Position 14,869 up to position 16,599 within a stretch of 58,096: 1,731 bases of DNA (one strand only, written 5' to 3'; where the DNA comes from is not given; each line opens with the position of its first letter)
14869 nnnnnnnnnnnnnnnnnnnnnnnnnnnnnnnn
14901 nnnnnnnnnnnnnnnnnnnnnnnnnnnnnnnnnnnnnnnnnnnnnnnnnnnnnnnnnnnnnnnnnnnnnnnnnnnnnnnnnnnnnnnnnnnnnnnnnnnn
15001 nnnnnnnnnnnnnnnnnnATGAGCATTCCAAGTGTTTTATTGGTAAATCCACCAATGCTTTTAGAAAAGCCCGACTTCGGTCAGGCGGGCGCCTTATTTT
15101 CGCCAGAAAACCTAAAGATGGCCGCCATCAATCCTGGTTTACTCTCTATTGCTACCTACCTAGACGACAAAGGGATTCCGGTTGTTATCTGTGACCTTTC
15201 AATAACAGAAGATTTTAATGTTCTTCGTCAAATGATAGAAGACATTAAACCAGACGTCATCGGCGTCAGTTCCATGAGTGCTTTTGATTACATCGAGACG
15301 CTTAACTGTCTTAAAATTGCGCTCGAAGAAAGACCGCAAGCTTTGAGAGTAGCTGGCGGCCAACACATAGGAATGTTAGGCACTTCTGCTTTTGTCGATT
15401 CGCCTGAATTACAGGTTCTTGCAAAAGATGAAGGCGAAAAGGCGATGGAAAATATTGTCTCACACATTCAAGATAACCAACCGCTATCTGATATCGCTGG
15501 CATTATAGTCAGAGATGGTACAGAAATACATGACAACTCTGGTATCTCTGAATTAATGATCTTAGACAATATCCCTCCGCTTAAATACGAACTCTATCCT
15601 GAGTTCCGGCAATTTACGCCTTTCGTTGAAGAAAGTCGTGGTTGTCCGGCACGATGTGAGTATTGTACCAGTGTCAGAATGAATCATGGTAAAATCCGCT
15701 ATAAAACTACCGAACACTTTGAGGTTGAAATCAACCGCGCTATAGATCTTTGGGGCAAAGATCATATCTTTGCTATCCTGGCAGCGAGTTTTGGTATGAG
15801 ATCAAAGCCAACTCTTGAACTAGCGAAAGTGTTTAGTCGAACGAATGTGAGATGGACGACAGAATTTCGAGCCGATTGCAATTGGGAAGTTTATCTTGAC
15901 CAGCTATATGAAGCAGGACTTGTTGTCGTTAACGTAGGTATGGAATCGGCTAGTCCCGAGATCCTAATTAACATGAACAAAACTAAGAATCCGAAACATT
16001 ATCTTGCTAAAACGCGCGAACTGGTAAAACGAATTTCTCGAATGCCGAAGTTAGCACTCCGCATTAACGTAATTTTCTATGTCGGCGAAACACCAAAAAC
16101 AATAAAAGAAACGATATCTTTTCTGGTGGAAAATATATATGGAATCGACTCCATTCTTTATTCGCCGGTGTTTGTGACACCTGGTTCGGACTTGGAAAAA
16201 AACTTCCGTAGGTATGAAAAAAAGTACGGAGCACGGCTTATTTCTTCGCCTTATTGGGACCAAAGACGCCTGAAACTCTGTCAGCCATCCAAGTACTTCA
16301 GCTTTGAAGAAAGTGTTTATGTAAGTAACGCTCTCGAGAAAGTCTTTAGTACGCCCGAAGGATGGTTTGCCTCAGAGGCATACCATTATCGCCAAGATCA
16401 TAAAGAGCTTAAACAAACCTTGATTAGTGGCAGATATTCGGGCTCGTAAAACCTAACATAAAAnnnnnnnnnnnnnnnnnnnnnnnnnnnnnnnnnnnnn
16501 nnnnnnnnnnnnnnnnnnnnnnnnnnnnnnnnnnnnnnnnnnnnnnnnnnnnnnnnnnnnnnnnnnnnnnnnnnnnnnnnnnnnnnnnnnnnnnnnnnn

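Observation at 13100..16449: HIT hydrolase + divergent HisRS-like aaRS paralog translationally coupled to a B12-binding radical SAM enzyme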

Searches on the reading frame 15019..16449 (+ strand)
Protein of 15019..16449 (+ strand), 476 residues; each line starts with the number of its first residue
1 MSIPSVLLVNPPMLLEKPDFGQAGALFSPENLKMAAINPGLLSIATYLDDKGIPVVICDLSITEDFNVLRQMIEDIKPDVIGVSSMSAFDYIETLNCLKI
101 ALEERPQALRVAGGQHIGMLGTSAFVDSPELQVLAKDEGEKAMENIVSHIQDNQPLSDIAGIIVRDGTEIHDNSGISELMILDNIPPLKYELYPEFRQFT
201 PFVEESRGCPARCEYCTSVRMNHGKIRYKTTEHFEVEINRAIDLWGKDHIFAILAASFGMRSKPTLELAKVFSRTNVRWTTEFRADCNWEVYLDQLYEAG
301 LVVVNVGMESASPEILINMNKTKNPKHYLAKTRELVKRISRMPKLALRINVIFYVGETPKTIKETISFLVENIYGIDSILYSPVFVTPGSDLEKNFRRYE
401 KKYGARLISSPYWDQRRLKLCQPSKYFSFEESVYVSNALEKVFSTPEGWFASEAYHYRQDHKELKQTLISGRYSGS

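Call 3: search_protein_families(library=pfam, proteins=[window:15019-16449:+], max_evalue=0.01)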
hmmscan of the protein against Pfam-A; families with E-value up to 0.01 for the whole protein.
window:15019-16449:+ (476 aa): 2 families
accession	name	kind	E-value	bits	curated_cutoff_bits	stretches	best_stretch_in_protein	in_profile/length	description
PF04055.27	Radical_SAM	-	3.8e-11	43.9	29.5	1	206-369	4-166/166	Radical SAM superfamily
PF02310.24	B12-binding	-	1.2e-09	38.5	32.1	1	37-146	13-120/121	B12 binding domain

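Call 4: search_protein_families(library=ncbifam, proteins=[window:15019-16449:+], max_evalue=0.01)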
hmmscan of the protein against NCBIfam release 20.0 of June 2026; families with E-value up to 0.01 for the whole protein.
window:15019-16449:+ (476 aa): 22 families
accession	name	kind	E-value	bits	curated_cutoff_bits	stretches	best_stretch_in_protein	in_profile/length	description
TIGR04479.1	bcpD_PhpK_rSAM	subfamily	1.1e-23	83.3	600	1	37-371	71-408/504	PhpK family radical SAM P-methyltransferase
NF050148.1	rSAM_ApyD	equivalog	6.4e-19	67.8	750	1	74-315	71-313/645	RiPP biosynthesis radical SAM protein ApyD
TIGR04072.2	rSAM_ladder_B12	equivalog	1.3e-18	66.9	360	1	40-395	20-371/443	lipid biosynthesis B12-binding/radical SAM protein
TIGR03471.1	HpnJ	equivalog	5.1e-18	65.2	577.6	1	92-371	82-364/472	hopanoid biosynthesis associated radical SAM protein HpnJ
TIGR02026.1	BchE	equivalog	1.7e-16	60.2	481.35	1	67-371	53-364/497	magnesium-protoporphyrin IX monomethyl ester anaerobic oxidative cyclase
TIGR04013.1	B12_SAM_MJ_1487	hypoth_equivalog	1.8e-14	53.4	251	1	70-236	35-187/382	TIGR04013 family B12-binding domain/radical SAM domain-containing protein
TIGR04385.1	B12_rSAM_cofa1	equivalog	3.5e-13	49.6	450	1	35-378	16-369/438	B12 lower ligand biosynthesis radical SAM protein BzaD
TIGR04367.1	HpnR_B12_rSAM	equivalog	2.1e-12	46.4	650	1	40-325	24-310/490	hopanoid C-3 methylase HpnR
NF038361.1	rSAM_Sden_1168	equivalog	3.4e-12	45.7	575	1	3-392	62-469/560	Sden_1168 family B12-binding radical SAM P-methyltransferase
NF033712.0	B12_rSAM_KedN5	subfamily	7.7e-12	44.2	700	1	64-260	49-253/624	KedN5 family methylcobalamin-dependent radical SAM C-methyltransferase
NF045585.1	rSAM_slr0320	equivalog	3e-11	42.5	775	1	111-384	142-423/511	photosystem II high light acclimation radical SAM protein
TIGR03975.1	rSAM_ocin_1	subfamily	4.1e-11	42.1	281.85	1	71-321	122-383/606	RiPP maturation radical SAM C-methyltransferase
TIGR04014.1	B12_SAM_MJ_0865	equivalog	6.8e-10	38.3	360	1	130-371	89-335/434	methyl-coenzyme M reductase glutamine C-methyltransferase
NF033070.1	rSAM_AprD4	equivalog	1.4e-09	37.4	500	1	203-373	199-367/456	AprD4 family radical SAM diol-dehydratase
TIGR04295.1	B12_rSAM_oligo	hypoth_equivalog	1.9e-07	30.1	400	1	69-321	57-314/422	TIGR04295 family B12-binding domain-containing radical SAM protein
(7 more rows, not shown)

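Call 28: search_protein_families(library=padloc, proteins=[window:15019-16449:+], max_evalue=0.01)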
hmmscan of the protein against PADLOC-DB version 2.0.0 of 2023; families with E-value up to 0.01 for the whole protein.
window:15019-16449:+ (476 aa): 0 families

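Call 32: find_homologous_proteins(query=window:15019-16449:+, max_evalue=1e-10)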
Query window:15019-16449:+ (476 aa): 241 proteins with E <= 1e-10 among 7971 candidates; the best 120 are listed.
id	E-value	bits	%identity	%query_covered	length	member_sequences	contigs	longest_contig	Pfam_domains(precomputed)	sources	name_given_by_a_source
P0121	0.0e+0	1054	96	100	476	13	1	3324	PF04055.28,PF02310.25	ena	-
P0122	4.1e-289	977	88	100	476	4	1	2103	PF04055.28,PF02310.25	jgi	-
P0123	5.7e-245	831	74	100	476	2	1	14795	PF04055.28,PF02310.25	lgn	-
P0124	2.2e-216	737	67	100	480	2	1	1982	PF04055.28,PF02310.25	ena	-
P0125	1.8e-215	734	67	100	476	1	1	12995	PF04055.28,PF02310.25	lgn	-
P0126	1.1e-213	728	67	99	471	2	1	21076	PF04055.28,PF02310.25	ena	-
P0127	3.1e-196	671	62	100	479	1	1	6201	PF04055.28,PF02310.25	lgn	-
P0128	3.2e-169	581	86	62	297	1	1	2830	PF02310.25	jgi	-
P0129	2.3e-164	566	54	98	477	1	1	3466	PF04055.28,PF02310.25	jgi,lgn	-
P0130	8.9e-164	564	54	98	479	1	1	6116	PF04055.28,PF02310.25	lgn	-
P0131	7.0e-163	561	53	98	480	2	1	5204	PF04055.28,PF02310.25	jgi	-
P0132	5.9e-151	521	49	99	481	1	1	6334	PF04055.28,PF02310.25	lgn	-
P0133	8.7e-143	494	47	99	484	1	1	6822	PF04055.28,PF02310.25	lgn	-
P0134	3.2e-142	492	49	99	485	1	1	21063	PF04055.28,PF02310.25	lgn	-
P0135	3.3e-135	469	49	95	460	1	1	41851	PF04055.28,PF02310.25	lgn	-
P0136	2.0e-133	463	47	100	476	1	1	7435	PF04055.28,PF02310.25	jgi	jgi:radical SAM superfamily enzyme YgiQ (UPF0313 family)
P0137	4.8e-133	462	45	99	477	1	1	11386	PF04055.28,PF02310.25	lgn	-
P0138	3.9e-132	459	46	99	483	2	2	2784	PF04055.28,PF02310.25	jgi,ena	-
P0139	2.2e-131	457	45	95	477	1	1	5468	PF04055.28,PF02310.25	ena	-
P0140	8.3e-131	455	46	95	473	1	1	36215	PF04055.28,PF02310.25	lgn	-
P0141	5.7e-130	452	45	100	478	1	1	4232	PF04055.28,PF02310.25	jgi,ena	-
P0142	8.5e-125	435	43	98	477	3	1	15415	PF04055.28,PF02310.25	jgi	-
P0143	1.7e-123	431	43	99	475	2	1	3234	PF04055.28,PF02310.25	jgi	jgi:radical SAM superfamily enzyme YgiQ (UPF0313 family)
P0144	3.2e-123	430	45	97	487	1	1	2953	PF04055.28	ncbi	-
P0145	5.2e-115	403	42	95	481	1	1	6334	PF04055.28,PF02310.25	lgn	-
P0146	6.4e-115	402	42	99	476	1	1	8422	PF04055.28,PF02310.25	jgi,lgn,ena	-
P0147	1.5e-110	388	40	96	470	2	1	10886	PF04055.28,PF02310.25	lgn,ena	-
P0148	2.1e-109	384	40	98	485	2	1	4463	PF04055.28,PF02310.25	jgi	-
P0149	2.3e-103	364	39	97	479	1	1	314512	PF04055.28,PF02310.25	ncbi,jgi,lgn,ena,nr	ncbi:MAG: radical SAM protein [Candidatus Thermoplasmatota archaeon]|nr:radical SAM protein [Candida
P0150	2.5e-98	348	37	99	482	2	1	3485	PF04055.28,PF02310.25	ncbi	-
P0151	2.3e-94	335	40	93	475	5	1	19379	PF04055.28,PF02310.25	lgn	-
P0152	4.0e-94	334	40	93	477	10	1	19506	PF04055.28,PF02310.25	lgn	-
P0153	2.4e-92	328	39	92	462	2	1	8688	PF04055.28,PF02310.25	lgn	-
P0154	3.5e-89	318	38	92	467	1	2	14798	PF04055.28,PF02310.25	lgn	-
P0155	2.7e-87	311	35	93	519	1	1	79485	PF04055.28,PF02310.25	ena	-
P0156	9.2e-87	310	37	95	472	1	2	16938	PF04055.28,PF02310.25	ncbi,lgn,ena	-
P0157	2.4e-86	308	36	95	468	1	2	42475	PF04055.28,PF02310.25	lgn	-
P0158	4.9e-82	294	45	70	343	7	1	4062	PF04055.28,PF02310.25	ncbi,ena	-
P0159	6.3e-82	294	34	92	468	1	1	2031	PF04055.28,PF02310.25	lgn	-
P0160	2.5e-80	288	36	92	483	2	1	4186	PF04055.28,PF02310.25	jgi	jgi:radical SAM superfamily enzyme YgiQ (UPF0313 family)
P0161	3.0e-79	285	36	89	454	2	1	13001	PF04055.28,PF02310.25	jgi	jgi:radical SAM superfamily enzyme YgiQ (UPF0313 family)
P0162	5.9e-74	267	34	92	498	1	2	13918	PF04055.28,PF02310.25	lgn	-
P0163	1.4e-64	237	41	59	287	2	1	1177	PF04055.28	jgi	jgi:radical SAM superfamily enzyme YgiQ (UPF0313 family)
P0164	3.1e-63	232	33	86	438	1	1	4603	PF04055.28,PF02310.25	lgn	-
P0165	6.9e-62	228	31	96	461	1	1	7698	PF04055.28,PF02310.25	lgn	-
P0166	9.6e-60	221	32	94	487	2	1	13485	PF04055.28,PF02310.25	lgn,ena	-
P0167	1.2e-58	217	31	95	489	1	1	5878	PF04055.28,PF02310.25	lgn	-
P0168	5.7e-58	215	32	94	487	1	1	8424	PF04055.28,PF02310.25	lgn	-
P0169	3.6e-55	206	33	89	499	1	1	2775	PF04055.28,PF02310.25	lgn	-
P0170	1.2e-51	194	30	88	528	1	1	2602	PF04055.28,PF02310.25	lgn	-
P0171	1.2e-51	194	30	96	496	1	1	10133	PF04055.28,PF02310.25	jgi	jgi:radical SAM superfamily enzyme YgiQ (UPF0313 family)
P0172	1.9e-49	187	32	89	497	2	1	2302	PF04055.28,PF02310.25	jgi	-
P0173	7.1e-49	185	29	95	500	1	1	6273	PF04055.28,PF02310.25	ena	-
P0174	1.2e-48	184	31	87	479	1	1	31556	PF04055.28,PF02310.25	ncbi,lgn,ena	-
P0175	8.2e-48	181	29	95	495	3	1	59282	PF04055.28,PF02310.25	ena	-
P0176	1.3e-47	181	30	88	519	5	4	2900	PF04055.28,PF02310.25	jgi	jgi:radical SAM superfamily enzyme YgiQ (UPF0313 family)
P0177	2.0e-47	180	30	83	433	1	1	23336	PF04055.28,PF02310.25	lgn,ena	-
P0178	1.9e-43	167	30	95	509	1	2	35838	PF04055.28,PF02310.25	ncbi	-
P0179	2.5e-29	120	31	59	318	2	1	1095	PF04055.28,PF02310.25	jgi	jgi:anaerobic magnesium-protoporphyrin IX monomethyl ester cyclase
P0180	4.6e-26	110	28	87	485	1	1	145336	PF04055.28,PF02310.25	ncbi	-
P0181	4.3e-23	100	28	69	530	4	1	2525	PF04055.28,PF02310.25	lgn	-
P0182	5.1e-23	100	26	72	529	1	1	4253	PF04055.28,PF02310.25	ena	-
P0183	5.5e-23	99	28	69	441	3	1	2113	PF04055.28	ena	-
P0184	6.8e-23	99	26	79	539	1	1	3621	PF04055.28,PF02310.25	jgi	jgi:radical SAM superfamily enzyme YgiQ (UPF0313 family)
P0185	2.7e-22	97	25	69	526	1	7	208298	PF04055.28,PF02310.25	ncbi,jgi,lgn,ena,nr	ncbi:MAG: B12-binding domain-containing radical SAM protein [Deltaproteobacteria bacterium]|nr:B12-b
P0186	1.7e-21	95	25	86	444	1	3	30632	PF04055.28,PF02310.25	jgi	jgi:anaerobic magnesium-protoporphyrin IX monomethyl ester cyclase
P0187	4.0e-21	93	27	77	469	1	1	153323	PF04055.28,PF02310.25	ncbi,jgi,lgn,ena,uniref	ncbi:MAG: radical SAM protein [Pedobacter sp.]|uniref:B12-binding domain-containing radical SAM prot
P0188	4.3e-21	93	28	69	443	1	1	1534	PF04055.28,PF02310.25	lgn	-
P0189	6.7e-21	93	33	39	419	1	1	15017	PF04055.28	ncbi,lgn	-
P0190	9.4e-21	92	27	71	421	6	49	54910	PF04055.28,PF02310.25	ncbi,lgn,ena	-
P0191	1.9e-20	91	26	79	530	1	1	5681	PF04055.28,PF02310.25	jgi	jgi:radical SAM superfamily enzyme YgiQ (UPF0313 family)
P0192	2.2e-20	91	25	86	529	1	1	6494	PF04055.28,PF02310.25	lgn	-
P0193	3.4e-20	90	28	73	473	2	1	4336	PF04055.28,PF02310.25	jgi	jgi:anaerobic magnesium-protoporphyrin IX monomethyl ester cyclase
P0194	5.3e-20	90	26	86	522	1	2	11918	PF04055.28,PF02310.25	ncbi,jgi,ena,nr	ncbi:MAG TPA: B12-binding domain-containing radical SAM protein [Spirochaetes bacterium]|nr:B12-bind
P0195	9.8e-20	89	27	72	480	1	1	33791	PF04055.28,PF02310.25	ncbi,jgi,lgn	jgi:radical SAM superfamily enzyme YgiQ (UPF0313 family)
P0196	1.3e-19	88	23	75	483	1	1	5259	PF04055.28,PF02310.25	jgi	jgi:anaerobic magnesium-protoporphyrin IX monomethyl ester cyclase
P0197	1.4e-19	88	27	77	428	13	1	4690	PF04055.28,PF02310.25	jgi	jgi:anaerobic magnesium-protoporphyrin IX monomethyl ester cyclase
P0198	1.6e-19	88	25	79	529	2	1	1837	PF04055.28,PF02310.25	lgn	-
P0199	1.6e-19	88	24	73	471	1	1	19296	PF04055.28,PF02310.25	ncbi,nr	ncbi:MAG: B12-binding domain-containing radical SAM protein [Candidatus Bathyarchaeota archaeon]|nr:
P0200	1.7e-19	88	28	68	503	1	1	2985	PF04055.28,PF02310.25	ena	-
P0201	1.8e-19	88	26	77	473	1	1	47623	PF04055.28,PF02310.25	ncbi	-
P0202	1.9e-19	88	26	63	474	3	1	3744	PF04055.28,PF02310.25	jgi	jgi:anaerobic magnesium-protoporphyrin IX monomethyl ester cyclase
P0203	3.1e-19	87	25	94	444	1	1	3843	PF04055.28,PF02310.25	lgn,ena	-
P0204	6.0e-19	86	28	73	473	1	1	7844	PF04055.28,PF02310.25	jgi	jgi:anaerobic magnesium-protoporphyrin IX monomethyl ester cyclase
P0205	6.5e-19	86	27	67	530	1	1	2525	PF04055.28,PF02310.25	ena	-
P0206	1.5e-18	85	27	73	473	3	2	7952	PF04055.28,PF02310.25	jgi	jgi:anaerobic magnesium-protoporphyrin IX monomethyl ester cyclase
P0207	2.2e-18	84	28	69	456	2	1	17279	PF04055.28,PF02310.25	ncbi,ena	-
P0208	2.5e-18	84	24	73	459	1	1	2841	PF04055.28,PF02310.25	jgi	jgi:anaerobic magnesium-protoporphyrin IX monomethyl ester cyclase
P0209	2.7e-18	84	25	60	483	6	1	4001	PF04055.28,PF02310.25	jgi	jgi:anaerobic magnesium-protoporphyrin IX monomethyl ester cyclase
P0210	3.8e-18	83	27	84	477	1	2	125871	PF04055.28,PF02310.25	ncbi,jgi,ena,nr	ncbi:MAG TPA: radical SAM protein [Nitrospirota bacterium]|nr:radical SAM protein [Nitrospirota bact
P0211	5.7e-18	83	27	84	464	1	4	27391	PF04055.28,PF02310.25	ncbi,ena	-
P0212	6.1e-18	83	26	77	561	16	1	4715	PF04055.28,PF07719.24,PF02310.25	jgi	-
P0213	7.2e-18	83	28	77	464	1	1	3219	PF04055.28,PF02310.25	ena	-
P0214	1.1e-17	82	27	75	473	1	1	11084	PF04055.28,PF02310.25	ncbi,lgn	-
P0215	1.1e-17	82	27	82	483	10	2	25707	PF04055.28,PF02310.25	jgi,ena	-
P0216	1.3e-17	82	26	81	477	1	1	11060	PF04055.28,PF02310.25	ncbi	-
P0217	1.3e-17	82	27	68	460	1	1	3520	PF04055.28,PF02310.25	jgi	jgi:anaerobic magnesium-protoporphyrin IX monomethyl ester cyclase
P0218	1.4e-17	82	25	76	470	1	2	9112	PF04055.28,PF02310.25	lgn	-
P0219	1.6e-17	81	26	77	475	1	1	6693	PF04055.28,PF02310.25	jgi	jgi:radical SAM superfamily enzyme YgiQ (UPF0313 family)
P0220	2.3e-17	81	27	72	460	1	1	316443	PF04055.28,PF02310.25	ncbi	-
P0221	2.8e-17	81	24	63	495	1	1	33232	PF04055.28,PF02310.25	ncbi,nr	ncbi:MAG: B12-binding domain-containing radical SAM protein [Candidatus Bathyarchaeota archaeon]|nr:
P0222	2.9e-17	81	26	70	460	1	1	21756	PF04055.28,PF02310.25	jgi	jgi:anaerobic magnesium-protoporphyrin IX monomethyl ester cyclase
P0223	3.4e-17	80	26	75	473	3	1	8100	PF04055.28,PF02310.25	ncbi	-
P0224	3.7e-17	80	27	71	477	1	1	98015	PF04055.28,PF02310.25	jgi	jgi:magnesium-protoporphyrin IX monomethyl ester (oxidative) cyclase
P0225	3.9e-17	80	26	75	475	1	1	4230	PF04055.28,PF02310.25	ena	-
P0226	4.7e-17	80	26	86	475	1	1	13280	PF04055.28,PF02310.25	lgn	-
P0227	7.0e-17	79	28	71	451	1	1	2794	PF04055.28,PF02310.25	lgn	-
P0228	7.3e-17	79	26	72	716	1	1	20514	PF04055.28,PF00535.33,PF02310.25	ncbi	-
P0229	1.1e-16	79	25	76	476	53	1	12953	PF04055.28,PF02310.25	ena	-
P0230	1.5e-16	78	25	60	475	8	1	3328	PF04055.28,PF02310.25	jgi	-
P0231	1.5e-16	78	25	98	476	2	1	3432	PF04055.28,PF02310.25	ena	-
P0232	1.9e-16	78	27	68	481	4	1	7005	PF04055.28,PF02310.25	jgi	-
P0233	1.9e-16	78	27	73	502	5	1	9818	PF04055.28,PF02310.25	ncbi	-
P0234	2.2e-16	78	24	80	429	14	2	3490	PF04055.28,PF02310.25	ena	-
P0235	3.1e-16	77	27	75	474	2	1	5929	PF04055.28,PF02310.25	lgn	-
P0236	3.2e-16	77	26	76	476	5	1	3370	PF04055.28,PF02310.25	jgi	-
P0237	3.6e-16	77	24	98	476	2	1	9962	PF04055.28,PF02310.25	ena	-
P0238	3.8e-16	77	24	98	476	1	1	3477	PF04055.28,PF02310.25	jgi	-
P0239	5.1e-16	76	27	84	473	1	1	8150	PF04055.28,PF02310.25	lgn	-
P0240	5.5e-16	76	28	76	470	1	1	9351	PF04055.28,PF02310.25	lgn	-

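Call 35: find_related_loci(query=A3, collection=metagenome_contigs, flank=8000)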
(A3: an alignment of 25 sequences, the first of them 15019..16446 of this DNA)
Query A3 (476 aa) in metagenome_contigs; peptide patterns used: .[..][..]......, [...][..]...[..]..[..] (x = any residue, [..] = any of these).
116 stretches matched a pattern; 33 encode a relative of the query (tblastn E <= 1e-3); 33 distinct loci.
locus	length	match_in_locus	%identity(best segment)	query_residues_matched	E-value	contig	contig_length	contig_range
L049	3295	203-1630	93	1-476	0e+0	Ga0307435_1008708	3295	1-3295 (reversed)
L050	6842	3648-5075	91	1-476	0e+0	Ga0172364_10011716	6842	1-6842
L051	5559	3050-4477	91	1-476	0e+0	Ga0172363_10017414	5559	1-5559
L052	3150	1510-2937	89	1-476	0e+0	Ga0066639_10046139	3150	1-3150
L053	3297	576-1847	87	52-476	0e+0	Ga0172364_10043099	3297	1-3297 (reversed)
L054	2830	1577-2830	87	1-418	0e+0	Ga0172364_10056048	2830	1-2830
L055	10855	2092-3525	67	1-475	0e+0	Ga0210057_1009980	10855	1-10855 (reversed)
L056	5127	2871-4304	67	1-475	0e+0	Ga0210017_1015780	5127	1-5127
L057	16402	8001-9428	67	1-476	0e+0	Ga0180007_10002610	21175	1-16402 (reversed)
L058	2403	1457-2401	94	1-315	0e+0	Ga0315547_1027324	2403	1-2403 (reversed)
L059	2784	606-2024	46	6-474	4e-145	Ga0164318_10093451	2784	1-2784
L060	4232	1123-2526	45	6-474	3e-140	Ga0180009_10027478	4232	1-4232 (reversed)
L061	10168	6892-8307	44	1-473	4e-131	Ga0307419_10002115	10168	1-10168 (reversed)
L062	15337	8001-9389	43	6-468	5e-131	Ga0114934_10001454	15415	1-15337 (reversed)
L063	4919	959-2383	42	1-473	6e-125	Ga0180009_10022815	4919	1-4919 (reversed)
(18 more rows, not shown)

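Call 49: search_solved_structures(query=A3, max_evalue=0.001)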
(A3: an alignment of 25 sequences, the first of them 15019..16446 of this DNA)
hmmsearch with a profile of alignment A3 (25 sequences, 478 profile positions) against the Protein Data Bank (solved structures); distinct sequences matched with E-value up to 0.001: 8.
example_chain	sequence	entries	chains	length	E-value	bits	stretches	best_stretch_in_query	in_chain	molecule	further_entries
5ul2_A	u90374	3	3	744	1.9e-21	79.2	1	27-382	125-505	OxsB protein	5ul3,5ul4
9n1b_A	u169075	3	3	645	1.6e-17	66.3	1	70-402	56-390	Radical SAM protein | Radical SAM enzyme CysS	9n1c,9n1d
9ccb_A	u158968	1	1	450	9.2e-16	60.5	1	109-369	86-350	Radical SAM core domain-containing protein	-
6fd2_B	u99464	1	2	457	8.7e-15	57.3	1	204-395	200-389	Putative apramycin biosynthetic oxidoreductase 4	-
7kdx_A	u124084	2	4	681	2.4e-13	52.5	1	79-272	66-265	Methyltransferase TokK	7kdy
6wte_A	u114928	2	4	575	1.6e-08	36.6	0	209-370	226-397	B12-binding domain-containing protein | Tryptophan-C2-methyltransferase containing B12-binding domain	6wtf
2qgq_A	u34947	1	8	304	1.9e-08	36.4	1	203-372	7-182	Protein TM_1862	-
4jc0_A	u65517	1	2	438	3.9e-08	35.4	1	203-372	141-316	Ribosomal protein S12 methylthiotransferase RimO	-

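Call 51: search_protein_families(library=phrogs, proteins=[window:15019-16449:+], max_evalue=0.01)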
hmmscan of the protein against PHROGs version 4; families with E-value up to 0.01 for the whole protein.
window:15019-16449:+ (476 aa): 1 family
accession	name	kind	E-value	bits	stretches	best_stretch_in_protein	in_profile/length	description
phrog_9298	-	other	0.001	19.5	1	189-246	89-144/305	radical SAM domain protein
